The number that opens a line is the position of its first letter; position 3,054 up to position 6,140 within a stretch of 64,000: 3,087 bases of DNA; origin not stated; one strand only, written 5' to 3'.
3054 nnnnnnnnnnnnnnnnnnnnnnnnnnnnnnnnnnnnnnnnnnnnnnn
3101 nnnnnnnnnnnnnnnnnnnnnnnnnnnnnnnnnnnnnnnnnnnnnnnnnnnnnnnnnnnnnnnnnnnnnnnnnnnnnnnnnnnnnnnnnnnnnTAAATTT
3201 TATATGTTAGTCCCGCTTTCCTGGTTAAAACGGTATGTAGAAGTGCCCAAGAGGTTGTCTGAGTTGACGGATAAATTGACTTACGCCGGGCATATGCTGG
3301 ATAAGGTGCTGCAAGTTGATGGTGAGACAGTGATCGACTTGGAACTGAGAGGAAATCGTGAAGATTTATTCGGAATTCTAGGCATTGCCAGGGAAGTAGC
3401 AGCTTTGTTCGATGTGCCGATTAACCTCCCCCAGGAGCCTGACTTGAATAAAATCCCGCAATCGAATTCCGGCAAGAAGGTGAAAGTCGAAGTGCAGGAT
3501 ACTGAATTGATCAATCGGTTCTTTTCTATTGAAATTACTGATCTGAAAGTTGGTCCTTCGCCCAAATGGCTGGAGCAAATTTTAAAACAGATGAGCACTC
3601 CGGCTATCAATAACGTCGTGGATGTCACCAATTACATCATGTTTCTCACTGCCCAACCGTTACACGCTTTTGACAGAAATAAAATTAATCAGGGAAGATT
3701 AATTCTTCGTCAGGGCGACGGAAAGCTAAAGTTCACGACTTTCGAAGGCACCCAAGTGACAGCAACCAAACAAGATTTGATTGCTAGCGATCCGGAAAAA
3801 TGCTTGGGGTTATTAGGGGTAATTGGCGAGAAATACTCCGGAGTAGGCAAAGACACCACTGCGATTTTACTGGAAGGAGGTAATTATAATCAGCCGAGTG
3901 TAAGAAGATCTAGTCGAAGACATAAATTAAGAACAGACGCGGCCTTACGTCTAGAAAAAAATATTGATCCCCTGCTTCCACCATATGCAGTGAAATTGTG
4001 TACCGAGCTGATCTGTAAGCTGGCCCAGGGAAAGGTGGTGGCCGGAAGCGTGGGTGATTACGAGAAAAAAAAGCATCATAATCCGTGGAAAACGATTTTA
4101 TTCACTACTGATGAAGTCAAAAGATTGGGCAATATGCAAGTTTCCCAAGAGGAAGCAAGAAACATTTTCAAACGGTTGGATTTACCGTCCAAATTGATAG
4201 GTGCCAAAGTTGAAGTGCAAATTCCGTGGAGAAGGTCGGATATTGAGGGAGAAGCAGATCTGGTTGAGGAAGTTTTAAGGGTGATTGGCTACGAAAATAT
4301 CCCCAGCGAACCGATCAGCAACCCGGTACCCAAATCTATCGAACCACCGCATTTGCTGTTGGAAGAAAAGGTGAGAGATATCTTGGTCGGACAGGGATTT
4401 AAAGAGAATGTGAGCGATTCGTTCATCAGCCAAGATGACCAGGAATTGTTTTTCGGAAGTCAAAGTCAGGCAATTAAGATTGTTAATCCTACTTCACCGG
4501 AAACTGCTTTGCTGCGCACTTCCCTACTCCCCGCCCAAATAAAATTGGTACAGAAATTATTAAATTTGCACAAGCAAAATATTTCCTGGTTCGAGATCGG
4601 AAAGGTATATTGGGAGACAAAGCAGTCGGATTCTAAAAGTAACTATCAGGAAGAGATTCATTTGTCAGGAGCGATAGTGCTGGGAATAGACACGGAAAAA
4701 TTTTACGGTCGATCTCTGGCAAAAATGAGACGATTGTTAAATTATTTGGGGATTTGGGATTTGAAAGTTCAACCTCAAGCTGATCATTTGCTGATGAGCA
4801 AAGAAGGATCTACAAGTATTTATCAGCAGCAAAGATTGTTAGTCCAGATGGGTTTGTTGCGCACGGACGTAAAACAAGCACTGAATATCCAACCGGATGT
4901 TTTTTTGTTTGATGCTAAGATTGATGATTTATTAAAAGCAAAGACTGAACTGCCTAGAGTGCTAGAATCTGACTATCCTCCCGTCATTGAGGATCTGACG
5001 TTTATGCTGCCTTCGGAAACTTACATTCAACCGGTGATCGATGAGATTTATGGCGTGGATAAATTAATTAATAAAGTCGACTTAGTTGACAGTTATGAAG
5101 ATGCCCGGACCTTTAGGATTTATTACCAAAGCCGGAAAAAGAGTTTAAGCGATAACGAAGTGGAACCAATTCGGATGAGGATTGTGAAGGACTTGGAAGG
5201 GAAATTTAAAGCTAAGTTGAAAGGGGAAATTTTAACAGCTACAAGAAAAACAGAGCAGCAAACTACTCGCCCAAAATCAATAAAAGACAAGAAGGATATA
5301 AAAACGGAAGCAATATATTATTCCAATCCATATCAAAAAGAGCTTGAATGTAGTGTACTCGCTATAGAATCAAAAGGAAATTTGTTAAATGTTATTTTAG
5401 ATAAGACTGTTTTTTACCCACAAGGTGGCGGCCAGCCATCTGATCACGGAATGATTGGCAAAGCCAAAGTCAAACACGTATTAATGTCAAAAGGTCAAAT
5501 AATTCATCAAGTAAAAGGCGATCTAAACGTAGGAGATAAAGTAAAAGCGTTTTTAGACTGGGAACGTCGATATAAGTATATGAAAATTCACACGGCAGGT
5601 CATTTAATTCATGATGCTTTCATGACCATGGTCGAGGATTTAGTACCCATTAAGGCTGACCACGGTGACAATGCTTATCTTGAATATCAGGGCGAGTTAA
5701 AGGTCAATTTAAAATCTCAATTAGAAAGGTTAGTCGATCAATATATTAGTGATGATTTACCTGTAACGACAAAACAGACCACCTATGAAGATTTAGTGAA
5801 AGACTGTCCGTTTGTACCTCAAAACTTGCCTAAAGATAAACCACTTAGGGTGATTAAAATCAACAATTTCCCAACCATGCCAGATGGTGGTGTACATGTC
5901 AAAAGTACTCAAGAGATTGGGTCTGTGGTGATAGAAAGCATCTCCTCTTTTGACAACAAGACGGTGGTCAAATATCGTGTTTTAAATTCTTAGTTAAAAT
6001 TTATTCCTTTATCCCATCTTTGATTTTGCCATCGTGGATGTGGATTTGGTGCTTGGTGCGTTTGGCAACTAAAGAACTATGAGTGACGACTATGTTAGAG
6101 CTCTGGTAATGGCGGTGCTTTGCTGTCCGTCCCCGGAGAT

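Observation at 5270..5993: PheT carries a C-terminal AlaX-M-like editing-domain fusion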

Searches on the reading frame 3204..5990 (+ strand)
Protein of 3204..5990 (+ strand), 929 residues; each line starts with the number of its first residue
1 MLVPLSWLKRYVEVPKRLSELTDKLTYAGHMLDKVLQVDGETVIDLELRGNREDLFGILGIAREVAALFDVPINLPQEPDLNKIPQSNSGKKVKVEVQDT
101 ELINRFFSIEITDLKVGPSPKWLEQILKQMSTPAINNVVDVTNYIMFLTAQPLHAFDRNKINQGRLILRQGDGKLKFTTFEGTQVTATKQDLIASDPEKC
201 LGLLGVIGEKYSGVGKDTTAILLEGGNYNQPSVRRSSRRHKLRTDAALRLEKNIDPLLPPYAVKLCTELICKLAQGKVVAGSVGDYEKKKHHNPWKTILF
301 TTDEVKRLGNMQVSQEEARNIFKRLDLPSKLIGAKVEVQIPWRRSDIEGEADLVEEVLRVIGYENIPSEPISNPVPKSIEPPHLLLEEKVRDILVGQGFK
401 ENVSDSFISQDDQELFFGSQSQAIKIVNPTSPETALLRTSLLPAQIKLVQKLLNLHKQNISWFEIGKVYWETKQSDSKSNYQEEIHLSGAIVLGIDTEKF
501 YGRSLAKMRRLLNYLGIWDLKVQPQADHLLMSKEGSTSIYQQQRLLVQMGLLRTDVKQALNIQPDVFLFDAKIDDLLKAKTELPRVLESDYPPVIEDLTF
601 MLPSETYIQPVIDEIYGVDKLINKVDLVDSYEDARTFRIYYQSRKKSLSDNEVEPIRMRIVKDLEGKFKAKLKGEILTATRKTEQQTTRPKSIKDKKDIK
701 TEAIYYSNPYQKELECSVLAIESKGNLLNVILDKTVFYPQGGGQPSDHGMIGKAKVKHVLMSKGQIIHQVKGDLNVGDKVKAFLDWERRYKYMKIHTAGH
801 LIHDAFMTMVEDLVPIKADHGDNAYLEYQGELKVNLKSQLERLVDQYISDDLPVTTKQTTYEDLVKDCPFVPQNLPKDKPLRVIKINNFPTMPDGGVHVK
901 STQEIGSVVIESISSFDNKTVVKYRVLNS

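Call 3: search_protein_families(library=pfam, proteins=[window:3204-5990:+], max_evalue=0.01)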
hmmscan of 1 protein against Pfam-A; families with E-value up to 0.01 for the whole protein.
window:3204-5990:+ (929 aa): 6 families
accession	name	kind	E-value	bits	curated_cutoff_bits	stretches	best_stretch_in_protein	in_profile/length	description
PF03483.22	B3_4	-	2.1e-44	151.6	29.3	1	104-274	3-173/174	B3/4 domain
PF17759.6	tRNA_synthFbeta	-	3.8e-26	92.3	22.4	1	366-570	1-211/214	Phenylalanyl tRNA synthetase beta chain CLM domain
PF03484.21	B5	-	8.8e-15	55.1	28.6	1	299-363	2-67/67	tRNA synthetase B5 domain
PF01411.24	tRNA-synt_2c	-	2.6e-12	46.5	30.3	1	687-788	448-552/552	tRNA synthetases class II (A)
PF03147.19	FDX-ACB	-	1.6e-11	44.9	31.1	1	589-673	1-94/94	Ferredoxin-fold anticodon binding domain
PF07973.19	tRNA_SAD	-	1.3e-05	25.5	24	1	881-915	1-35/44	Threonyl and Alanyl tRNA synthetase second additional domain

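Call 6: search_protein_families(library=ncbifam, proteins=[window:3204-5990:+], max_evalue=0.01)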
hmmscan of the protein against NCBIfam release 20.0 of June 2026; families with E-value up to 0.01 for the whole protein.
window:3204-5990:+ (929 aa): 8 families
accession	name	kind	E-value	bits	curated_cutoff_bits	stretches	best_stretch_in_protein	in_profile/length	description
TIGR00472.1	pheT_bact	equivalog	2.6e-128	429.5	402.65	1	30-672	148-797/798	phenylalanine--tRNA ligase subunit beta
NF040865.1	a_tRNA_ed_AlaXM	equivalog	5.2e-43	147.4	300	1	701-915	1-221/234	alanyl-tRNA editing protein AlaXM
NF001882.0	PRK00629.5-4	equivalog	1.9e-34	119.1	527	1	41-635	160-700/725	phenylalanine--tRNA ligase subunit beta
TIGR03683.1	A-tRNA_syn_arch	equivalog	9.3e-34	116.8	744.7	1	681-915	479-722/902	alanine--tRNA ligase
TIGR00344.1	alaS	equivalog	1.6e-27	96.2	457.05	1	685-915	433-680/847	alanine--tRNA ligase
TIGR00471.1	pheT_arch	equivalog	2.5e-25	89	282.65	2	297-485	279-466/551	phenylalanine--tRNA ligase subunit beta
NF002436.0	PRK01584.1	equivalog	7.8e-06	24.7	529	1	789-911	450-576/595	alanine--tRNA ligase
TIGR02367.1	PylS_Cterm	equivalog_domain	5.7e-05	22.6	178.15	1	385-523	30-165/242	pyrrolysine--tRNA(Pyl) ligase large subunit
